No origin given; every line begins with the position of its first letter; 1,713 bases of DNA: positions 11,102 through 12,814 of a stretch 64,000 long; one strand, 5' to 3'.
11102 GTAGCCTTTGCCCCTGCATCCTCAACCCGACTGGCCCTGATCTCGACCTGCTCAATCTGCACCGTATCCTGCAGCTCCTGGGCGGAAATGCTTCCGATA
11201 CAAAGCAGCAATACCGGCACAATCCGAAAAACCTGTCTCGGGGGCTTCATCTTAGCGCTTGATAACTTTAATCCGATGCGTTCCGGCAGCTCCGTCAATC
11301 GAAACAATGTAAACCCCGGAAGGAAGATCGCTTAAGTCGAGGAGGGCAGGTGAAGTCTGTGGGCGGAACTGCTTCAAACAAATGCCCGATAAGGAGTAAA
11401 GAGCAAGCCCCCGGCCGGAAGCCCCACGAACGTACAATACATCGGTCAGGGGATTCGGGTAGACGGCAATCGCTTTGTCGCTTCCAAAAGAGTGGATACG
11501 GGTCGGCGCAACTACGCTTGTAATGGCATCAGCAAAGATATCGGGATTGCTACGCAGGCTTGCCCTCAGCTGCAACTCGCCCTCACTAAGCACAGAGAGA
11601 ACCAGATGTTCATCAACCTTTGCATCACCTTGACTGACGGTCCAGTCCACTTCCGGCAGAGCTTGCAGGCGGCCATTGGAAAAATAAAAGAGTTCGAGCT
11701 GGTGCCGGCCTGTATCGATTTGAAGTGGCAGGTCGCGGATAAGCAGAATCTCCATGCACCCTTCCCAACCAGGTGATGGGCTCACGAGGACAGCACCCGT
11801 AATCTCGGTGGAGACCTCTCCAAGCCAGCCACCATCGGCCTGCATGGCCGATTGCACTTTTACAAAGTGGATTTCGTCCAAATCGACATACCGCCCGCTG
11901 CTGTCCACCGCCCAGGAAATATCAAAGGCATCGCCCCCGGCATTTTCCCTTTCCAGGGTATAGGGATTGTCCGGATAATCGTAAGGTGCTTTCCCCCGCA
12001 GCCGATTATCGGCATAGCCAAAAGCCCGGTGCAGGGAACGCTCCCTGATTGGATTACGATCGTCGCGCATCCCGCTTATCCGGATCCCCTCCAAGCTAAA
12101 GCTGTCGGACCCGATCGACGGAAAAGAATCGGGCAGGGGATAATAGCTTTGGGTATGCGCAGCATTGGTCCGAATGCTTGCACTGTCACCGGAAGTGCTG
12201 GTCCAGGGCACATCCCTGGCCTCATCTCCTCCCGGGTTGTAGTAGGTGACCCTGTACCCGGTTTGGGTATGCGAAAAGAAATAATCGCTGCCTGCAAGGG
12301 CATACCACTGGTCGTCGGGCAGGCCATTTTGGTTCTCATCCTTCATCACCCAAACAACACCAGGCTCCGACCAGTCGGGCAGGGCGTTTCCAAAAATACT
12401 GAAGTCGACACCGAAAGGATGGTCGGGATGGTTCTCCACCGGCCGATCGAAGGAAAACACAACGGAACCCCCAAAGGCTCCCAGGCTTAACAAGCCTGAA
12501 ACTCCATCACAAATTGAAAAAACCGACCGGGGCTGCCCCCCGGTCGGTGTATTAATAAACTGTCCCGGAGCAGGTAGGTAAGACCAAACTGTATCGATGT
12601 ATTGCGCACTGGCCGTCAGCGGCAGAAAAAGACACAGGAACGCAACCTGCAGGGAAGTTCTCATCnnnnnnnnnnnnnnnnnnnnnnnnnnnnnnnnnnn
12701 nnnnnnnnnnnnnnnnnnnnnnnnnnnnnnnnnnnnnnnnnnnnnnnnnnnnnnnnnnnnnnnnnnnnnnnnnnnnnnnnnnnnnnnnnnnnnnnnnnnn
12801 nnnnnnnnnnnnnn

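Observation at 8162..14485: Cobalamin-riboswitch operon whose first two genes are T9SS-secreted proteins: candidate T9SS-dependent corrinoid-capture module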

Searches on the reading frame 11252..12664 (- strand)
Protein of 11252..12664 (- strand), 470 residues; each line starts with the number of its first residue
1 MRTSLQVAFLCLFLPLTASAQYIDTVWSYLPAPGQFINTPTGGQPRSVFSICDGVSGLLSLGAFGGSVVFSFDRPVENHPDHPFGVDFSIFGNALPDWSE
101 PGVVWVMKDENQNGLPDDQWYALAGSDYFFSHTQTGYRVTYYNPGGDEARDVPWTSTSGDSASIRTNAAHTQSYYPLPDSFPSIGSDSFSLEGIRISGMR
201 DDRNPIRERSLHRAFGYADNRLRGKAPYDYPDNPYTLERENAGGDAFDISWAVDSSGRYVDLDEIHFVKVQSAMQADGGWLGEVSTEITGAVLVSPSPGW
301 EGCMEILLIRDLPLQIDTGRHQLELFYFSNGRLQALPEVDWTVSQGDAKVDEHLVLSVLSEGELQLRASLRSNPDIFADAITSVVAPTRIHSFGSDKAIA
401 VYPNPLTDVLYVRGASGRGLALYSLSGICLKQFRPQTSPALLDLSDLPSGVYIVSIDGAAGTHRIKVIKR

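Call 3: search_protein_families(library=pfam, proteins=[window:11252-12664:-], max_evalue=0.1)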
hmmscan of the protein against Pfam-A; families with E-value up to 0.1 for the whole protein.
window:11252-12664:- (470 aa): 1 family
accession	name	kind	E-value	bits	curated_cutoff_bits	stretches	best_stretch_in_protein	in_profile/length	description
PF18962.6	Por_Secre_tail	-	3.9e-07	30.7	27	1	401-463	1-69/75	Secretion system C-terminal sorting domain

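Call 4: search_protein_families(library=ncbifam, proteins=[window:11252-12664:-], max_evalue=0.1)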
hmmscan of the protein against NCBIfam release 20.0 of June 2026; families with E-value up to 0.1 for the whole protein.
window:11252-12664:- (470 aa): 2 families
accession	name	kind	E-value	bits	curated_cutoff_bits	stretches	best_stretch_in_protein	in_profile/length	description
TIGR04183.1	Por_Secre_tail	domain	3e-10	39.9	23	1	401-470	1-72/72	T9SS type A sorting domain-containing protein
NF038113.1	T9SSA_dep_M36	equivalog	0.0025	16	885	1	391-469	786-868/869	T9SS-dependent M36 family metallopeptidase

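Call 6: search_solved_structures(query=window:11252-12664:-, max_evalue=1, show_alignments=1)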
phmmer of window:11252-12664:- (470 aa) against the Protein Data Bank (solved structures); distinct sequences matched with E-value up to 1: 7.
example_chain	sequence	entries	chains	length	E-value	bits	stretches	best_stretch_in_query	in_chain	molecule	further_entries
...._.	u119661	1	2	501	1.3e-35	126.7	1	19-289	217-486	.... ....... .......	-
8blw_B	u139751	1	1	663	2e-35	126.1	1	19-289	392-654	YncE family protein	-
7pzj_A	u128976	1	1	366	0.061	15.6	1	398-469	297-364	Lipase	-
5jvk_A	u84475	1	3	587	0.064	15.6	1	397-469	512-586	Uncharacterized protein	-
8glk_D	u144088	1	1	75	0.17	14.2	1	400-467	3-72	Endonuclease I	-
8glj_D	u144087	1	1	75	0.73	12.1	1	400-469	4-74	Por secretion system C-terminal sorting domain-containing protein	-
8iml_3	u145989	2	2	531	0.84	11.9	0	210-262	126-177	CpcJ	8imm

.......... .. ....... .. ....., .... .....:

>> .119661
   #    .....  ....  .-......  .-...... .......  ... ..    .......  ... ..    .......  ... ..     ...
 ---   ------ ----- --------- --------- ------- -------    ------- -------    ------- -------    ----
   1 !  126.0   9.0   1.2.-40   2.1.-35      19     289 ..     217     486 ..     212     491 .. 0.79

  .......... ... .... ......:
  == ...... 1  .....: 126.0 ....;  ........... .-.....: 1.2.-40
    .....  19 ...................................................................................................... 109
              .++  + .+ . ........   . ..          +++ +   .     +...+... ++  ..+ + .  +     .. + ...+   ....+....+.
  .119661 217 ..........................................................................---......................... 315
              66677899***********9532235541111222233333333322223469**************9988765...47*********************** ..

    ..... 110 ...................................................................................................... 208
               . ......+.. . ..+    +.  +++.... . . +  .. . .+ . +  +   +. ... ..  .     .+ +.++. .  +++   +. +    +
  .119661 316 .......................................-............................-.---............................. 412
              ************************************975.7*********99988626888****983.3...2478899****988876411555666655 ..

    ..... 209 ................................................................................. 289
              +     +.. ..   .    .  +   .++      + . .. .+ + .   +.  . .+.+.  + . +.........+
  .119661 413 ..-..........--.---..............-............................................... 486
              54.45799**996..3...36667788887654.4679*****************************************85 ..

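Call 16: find_homologous_proteins(query=window:11252-12664:-, max_evalue=0.001)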
Query window:11252-12664:- (470 aa): 2998 proteins with E <= 0.001 among 8000 candidates; the best 120 are listed.
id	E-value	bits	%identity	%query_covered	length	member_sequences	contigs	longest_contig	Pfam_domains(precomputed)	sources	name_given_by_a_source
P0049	0.0e+0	1086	100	100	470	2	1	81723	PF18962.8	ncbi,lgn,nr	ncbi:MAG: hypothetical protein CSA96_07000 [Bacteroidetes bacterium]|nr:MAG: hypothetical protein CS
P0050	1.6e-148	514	51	100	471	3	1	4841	PF18962.8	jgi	-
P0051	1.9e-148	514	52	98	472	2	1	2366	PF18962.8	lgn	-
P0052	1.9e-148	514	52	99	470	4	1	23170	PF18962.8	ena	-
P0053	9.7e-148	511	50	100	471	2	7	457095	PF18962.8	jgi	-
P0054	1.1e-147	511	50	100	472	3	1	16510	PF18962.8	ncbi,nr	ncbi:MAG: T9SS type A sorting domain-containing protein [Bacteroidales bacterium]|nr:T9SS type A sor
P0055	1.4e-147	511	51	100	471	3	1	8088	PF18962.8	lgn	-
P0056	1.6e-147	511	51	100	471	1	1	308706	PF18962.8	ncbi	ncbi:MAG: T9SS type A sorting domain-containing protein [Bacteroidota bacterium]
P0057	2.8e-147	510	53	99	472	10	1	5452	PF18962.8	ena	-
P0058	3.6e-147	510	52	98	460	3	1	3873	PF18962.8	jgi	-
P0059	1.9e-146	507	51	99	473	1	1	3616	PF18962.8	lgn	-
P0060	2.4e-146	507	52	96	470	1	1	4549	PF18962.8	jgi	jgi:hypothetical protein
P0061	2.5e-146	507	51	100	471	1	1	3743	PF18962.8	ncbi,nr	ncbi:MAG: T9SS type A sorting domain-containing protein [Bacteroidota bacterium]|nr:T9SS type A sort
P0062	3.1e-146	506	51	100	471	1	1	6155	PF18962.8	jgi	-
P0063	4.1e-146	506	51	97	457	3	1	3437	PF18962.8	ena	-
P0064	1.7e-145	504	51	99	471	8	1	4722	PF18962.8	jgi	jgi:hypothetical protein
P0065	2.8e-145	503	50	100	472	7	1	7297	PF18962.8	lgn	-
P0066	4.1e-145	503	49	100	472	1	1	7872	PF18962.8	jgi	-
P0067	4.7e-145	503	50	100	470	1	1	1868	PF18962.8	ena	-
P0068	9.6e-145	502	52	97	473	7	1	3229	PF18962.8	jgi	-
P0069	1.1e-144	501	50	99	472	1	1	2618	PF18962.8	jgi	jgi:hypothetical protein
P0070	1.7e-144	501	50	100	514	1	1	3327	PF18962.8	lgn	-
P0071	4.7e-144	499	52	97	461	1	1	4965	PF18962.8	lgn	-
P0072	5.8e-144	499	49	100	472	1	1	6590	PF18962.8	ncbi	-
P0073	6.2e-144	499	52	97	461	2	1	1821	PF18962.8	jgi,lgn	-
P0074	9.5e-144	498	51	100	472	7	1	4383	PF18962.8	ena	-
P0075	1.2e-143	498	52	99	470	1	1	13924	PF18962.8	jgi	jgi:hypothetical protein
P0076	2.9e-143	497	50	100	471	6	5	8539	PF18962.8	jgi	-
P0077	4.0e-143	496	48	99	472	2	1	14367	PF18962.8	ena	-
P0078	5.0e-143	496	51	100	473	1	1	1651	PF18962.8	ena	-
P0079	6.0e-143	496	51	97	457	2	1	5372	PF18962.8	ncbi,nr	ncbi:MAG: T9SS type A sorting domain-containing protein [Bacteroidales bacterium]|nr:T9SS type A sor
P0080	7.2e-143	495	51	99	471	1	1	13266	PF18962.8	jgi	-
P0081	7.2e-143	495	49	100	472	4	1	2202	PF18962.8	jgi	-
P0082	9.2e-143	495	50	100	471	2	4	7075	PF18962.8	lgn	-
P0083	1.0e-142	495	49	99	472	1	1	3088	PF18962.8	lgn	-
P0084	1.4e-142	494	49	100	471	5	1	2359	PF18962.8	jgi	jgi:hypothetical protein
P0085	1.4e-142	494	50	99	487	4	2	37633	PF18962.8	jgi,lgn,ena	jgi:hypothetical protein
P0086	1.7e-142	494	51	97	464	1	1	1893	PF18962.8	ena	-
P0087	1.8e-142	494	52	96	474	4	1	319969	PF18962.8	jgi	jgi:hypothetical protein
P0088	1.9e-142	494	49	99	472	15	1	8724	PF18962.8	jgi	-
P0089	2.8e-142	493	50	98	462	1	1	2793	PF18962.8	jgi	-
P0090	2.8e-142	493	48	100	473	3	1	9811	PF18962.8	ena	-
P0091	3.4e-142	493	51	100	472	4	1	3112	PF18962.8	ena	-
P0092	3.8e-142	493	50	100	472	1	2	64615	PF18962.8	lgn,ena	-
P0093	4.2e-142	493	50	99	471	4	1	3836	PF18962.8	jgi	-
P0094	4.4e-142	493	51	97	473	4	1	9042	PF18962.8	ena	-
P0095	4.5e-142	493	50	100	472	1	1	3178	PF18962.8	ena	-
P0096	5.0e-142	493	49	100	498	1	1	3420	PF18962.8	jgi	-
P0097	5.1e-142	493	51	96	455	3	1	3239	PF18962.8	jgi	jgi:hypothetical protein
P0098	6.8e-142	492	49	100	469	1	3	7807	PF18962.8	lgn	-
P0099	1.3e-141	491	48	100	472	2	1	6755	PF18962.8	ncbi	-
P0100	1.4e-141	491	49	100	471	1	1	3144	PF18962.8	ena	-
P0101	1.7e-141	491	50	100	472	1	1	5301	PF18962.8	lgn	-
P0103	2.2e-141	490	50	99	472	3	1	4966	PF18962.8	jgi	jgi:hypothetical protein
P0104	2.6e-141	490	49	99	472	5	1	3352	PF18962.8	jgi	-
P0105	2.7e-141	490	49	100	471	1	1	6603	PF18962.8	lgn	-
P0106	3.0e-141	490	49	99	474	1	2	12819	PF18962.8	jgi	-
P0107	3.2e-141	490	50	98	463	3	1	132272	PF18962.8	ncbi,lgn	-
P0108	3.3e-141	490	49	97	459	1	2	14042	PF18962.8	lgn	-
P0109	3.4e-141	490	53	96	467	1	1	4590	PF18962.8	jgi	jgi:hypothetical protein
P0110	3.5e-141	490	49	99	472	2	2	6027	PF18962.8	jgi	jgi:hypothetical protein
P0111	3.7e-141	490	49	100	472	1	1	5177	PF18962.8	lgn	-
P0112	4.0e-141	490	50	96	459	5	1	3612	PF18962.8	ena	-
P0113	4.1e-141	490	49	100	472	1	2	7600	PF18962.8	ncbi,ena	-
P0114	5.3e-141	489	50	98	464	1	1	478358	PF18962.8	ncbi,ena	-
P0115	6.1e-141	489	49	98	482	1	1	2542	PF18962.8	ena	-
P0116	6.1e-141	489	48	100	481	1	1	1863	PF18962.8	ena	-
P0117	6.4e-141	489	50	98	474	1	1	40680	PF18962.8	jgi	jgi:hypothetical protein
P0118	6.9e-141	489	51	100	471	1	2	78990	PF18962.8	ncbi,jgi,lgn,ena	-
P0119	6.9e-141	489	49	100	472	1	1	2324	PF18962.8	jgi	-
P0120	8.7e-141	488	49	100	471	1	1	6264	PF18962.8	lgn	-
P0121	9.0e-141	488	49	100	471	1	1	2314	PF18962.8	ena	-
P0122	1.2e-140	488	50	96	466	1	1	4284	PF18962.8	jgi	-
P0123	1.6e-140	488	50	99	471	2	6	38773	PF18962.8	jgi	jgi:hypothetical protein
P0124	1.6e-140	488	51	94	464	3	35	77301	PF18962.8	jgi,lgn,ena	jgi:hypothetical protein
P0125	1.9e-140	487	50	97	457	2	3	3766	PF18962.8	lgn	-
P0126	2.2e-140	487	50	98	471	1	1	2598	PF18962.8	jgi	jgi:hypothetical protein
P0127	2.4e-140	487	49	100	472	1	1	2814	PF18962.8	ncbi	-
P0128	2.7e-140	487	49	97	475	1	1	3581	PF18962.8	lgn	-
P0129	2.9e-140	487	51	98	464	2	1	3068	PF18962.8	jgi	jgi:hypothetical protein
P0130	3.6e-140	486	50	99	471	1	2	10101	PF18962.8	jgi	jgi:hypothetical protein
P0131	3.6e-140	486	47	99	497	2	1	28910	PF18962.8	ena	-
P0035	7.3e-140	485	50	96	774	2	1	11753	PF18962.8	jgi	jgi:hypothetical protein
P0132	7.6e-140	485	50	96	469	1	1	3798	PF18962.8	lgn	-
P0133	9.4e-140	485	49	99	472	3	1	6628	PF18962.8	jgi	-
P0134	1.0e-139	485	50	96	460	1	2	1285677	PF18962.8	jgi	jgi:Secretion system C-terminal sorting domain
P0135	1.3e-139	485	49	98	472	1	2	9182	PF18962.8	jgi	-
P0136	1.3e-139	485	49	100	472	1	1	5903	PF18962.8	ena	-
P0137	1.6e-139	484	47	99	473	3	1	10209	PF18962.8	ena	-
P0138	2.6e-139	484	49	100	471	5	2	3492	PF18962.8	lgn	-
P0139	2.8e-139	483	50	100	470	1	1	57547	PF18962.8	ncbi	-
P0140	3.9e-139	483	49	100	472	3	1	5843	PF18962.8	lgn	-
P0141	5.5e-139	483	48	100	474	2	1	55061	PF18962.8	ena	-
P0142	5.9e-139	482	48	100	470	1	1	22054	PF18962.8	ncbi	-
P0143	7.1e-139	482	50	96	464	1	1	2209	PF18962.8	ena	-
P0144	1.1e-138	482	49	100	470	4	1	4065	PF18962.8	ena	-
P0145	1.2e-138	481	50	100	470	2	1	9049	PF18962.8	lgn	-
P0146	1.2e-138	481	50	100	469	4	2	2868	PF18962.8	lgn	-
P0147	1.2e-138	481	50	96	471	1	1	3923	PF18962.8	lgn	-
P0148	1.5e-138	481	51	98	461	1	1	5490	PF18962.8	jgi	-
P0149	1.6e-138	481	49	96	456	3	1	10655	PF18962.8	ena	-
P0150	1.7e-138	481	51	100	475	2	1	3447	PF18962.8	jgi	jgi:hypothetical protein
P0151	1.9e-138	481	49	100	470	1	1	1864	PF18962.8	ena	-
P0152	2.1e-138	481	50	100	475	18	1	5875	PF18962.8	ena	-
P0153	2.7e-138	480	51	97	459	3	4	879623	PF18962.8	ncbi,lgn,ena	-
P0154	2.9e-138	480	50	100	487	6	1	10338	PF18962.8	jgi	jgi:hypothetical protein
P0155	5.0e-138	479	48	100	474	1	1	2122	PF18962.8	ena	-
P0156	5.1e-138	479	49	99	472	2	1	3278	PF18962.8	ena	-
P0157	8.3e-138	479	50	96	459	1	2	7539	PF18962.8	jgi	-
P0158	8.4e-138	479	50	96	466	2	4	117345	PF18962.8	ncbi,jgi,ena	-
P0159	8.6e-138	479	49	97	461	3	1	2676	PF18962.8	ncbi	-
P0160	9.0e-138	479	49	99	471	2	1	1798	PF18962.8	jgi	-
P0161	1.0e-137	478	48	100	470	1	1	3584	PF18962.8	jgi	jgi:hypothetical protein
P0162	1.4e-137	478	50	96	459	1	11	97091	PF18962.8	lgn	-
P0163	1.5e-137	478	50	96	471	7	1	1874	PF18962.8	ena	-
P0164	2.1e-137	477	48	97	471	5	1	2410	PF18962.8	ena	-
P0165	2.4e-137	477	49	96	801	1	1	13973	PF18962.8,PF14717.13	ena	-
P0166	2.5e-137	477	49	96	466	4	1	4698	PF18962.8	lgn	-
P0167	2.7e-137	477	49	100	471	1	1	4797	PF18962.8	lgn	-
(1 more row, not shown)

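Call 23: find_related_loci(query=A2, collection=genome_contigs, flank=8000)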
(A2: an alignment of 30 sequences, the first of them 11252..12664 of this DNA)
Query A2 (470 aa) in genome_contigs; peptide patterns used: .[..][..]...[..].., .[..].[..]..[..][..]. (x = any residue, [..] = any of these).
385 stretches matched a pattern; 273 encode a relative of the query (tblastn E <= 1e-3); the best 80 are kept; 80 distinct loci.
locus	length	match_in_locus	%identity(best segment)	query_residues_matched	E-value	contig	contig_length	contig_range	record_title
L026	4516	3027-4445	52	4-470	1e-155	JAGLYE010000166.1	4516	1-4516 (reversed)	MAG: Bacteroidales bacterium isolate RS_13_16 ZL320.bin.16.fa_166, whole genome shotgun sequence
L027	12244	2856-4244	52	10-470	3e-151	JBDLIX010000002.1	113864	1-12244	MAG: Bacteroidota bacterium isolate MAG062 MAG062_2, whole genome shotgun sequence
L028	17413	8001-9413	51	5-470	2e-149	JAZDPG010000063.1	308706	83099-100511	MAG: Bacteroidota bacterium isolate MEGAHIT-group-0.823 k141_16468180, whole genome shotgun sequence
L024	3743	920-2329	51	1-469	2e-154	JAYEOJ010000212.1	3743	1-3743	MAG: Bacteroidota bacterium isolate MAG032 MAG032_212, whole genome shotgun sequence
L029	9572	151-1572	50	2-470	1e-148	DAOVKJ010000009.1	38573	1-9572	MAG TPA_asm: Bacteroidota bacterium isolate CSMAG_1416 CSMAG_1416_k141_4397172_length_38573_cov_13.0000, whole genome sh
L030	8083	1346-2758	49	1-470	4e-148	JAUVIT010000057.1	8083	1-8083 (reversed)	MAG: Bacteroidota bacterium isolate CSMAG_435 CSMAG_435_k127_1740316_length_8083_cov_43.6860, whole genome shotgun seque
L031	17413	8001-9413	51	1-470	9e-145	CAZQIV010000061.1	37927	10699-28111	MAG TPA_asm: uncultured Lentimicrobiaceae bacterium isolate SRP191223_co1_241 genome assembly, contig: NODE_757_length_3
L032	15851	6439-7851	50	1-470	3e-144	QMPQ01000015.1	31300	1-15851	MAG: Bacteroidetes bacterium isolate B13_G6 B13_Guay6_scaffold_00346, whole genome shotgun sequence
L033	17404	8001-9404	50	6-470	2e-144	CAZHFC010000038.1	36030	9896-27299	MAG TPA_asm: uncultured Bacteroidales bacterium isolate SRP241341_co1_62 genome assembly, contig: NODE_1386_length_36030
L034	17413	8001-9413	50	1-470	4e-144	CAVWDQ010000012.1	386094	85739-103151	MAG: uncultured Bacteroidales bacterium isolate MFD03804.bin.2.147 genome assembly, contig: contig_23890, whole genome s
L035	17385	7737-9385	49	6-470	5e-144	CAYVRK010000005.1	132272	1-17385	MAG TPA_asm: uncultured Bacteroides sp. isolate binchicken_co151_283 genome assembly, contig: NODE_102_length_132272_cov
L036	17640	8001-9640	50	9-470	7e-143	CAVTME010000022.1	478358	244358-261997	MAG: uncultured Bacteroidetes bacterium isolate MFD03804.bin.2.22 genome assembly, contig: contig_9330, whole genome sho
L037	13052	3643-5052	50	1-470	7e-142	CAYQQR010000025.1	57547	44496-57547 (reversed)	MAG TPA_asm: uncultured Bacteroidaceae bacterium isolate SRP141376_co1_315 genome assembly, contig: NODE_1413_length_575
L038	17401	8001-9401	46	6-470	1e-141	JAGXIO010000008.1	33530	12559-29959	MAG: Saccharicrinis sp. isolate LH_M88 k141_35463, whole genome shotgun sequence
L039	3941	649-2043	48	9-470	7e-145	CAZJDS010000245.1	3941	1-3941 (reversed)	MAG TPA_asm: uncultured Alkaliflexus sp. isolate binchicken_co39_218 genome assembly, contig: NODE_46398_length_3941_cov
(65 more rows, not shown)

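Call 39: predict_structure(alignment_id=A2)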
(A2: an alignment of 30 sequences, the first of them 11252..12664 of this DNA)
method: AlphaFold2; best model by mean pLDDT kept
length: 470 residues; sequences in the alignment: 30
mean_pLDDT: 73.2   pTM: 0.62
mean pLDDT of the five models: 73.2, 71.0, 67.4, 65.0, 62.3
residues with pLDDT >= 90: 77; 70-90: 235; 50-70: 79; < 50: 79
segments of 3 or more residues with pLDDT < 50: 14-18, 94-98, 125-132, 198-233, 240-243, 278-283, 300-302, 387-396
pLDDT, mean of each block of 10 residues (from residue 1): 75 50 92 86 85 82 89 87 71 53 85 94 54 73 86 86 77 87 91 66 35 35 39 50 63 72 91 61 61 67 60 69 69 73 89 82 89 84 64 48 69 82 87 82 85 83 81
secondary structure, 60 per line:
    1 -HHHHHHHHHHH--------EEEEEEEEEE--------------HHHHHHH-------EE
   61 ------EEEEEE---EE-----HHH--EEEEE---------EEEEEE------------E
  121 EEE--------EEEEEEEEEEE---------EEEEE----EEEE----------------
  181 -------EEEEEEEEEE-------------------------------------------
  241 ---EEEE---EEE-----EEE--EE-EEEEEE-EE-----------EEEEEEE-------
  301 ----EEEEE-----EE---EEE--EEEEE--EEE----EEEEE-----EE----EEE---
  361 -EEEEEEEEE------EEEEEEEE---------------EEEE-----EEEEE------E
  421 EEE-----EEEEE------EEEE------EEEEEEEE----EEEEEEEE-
elements in order: H2-12 E21-30 H45-51 E67-72 E88-92 E102-107 E120-123 E132-142 E152-156 E161-164 E188-197 E244-247 E251-253 E259-261 E267-272 E287-293 E305-309 E320-322 E325-329 E332-334 E339-343 E355-357 E362-370 E377-384 E400-403 E409-413 E420-423 E429-433 E440-443 E450-457 E462-469
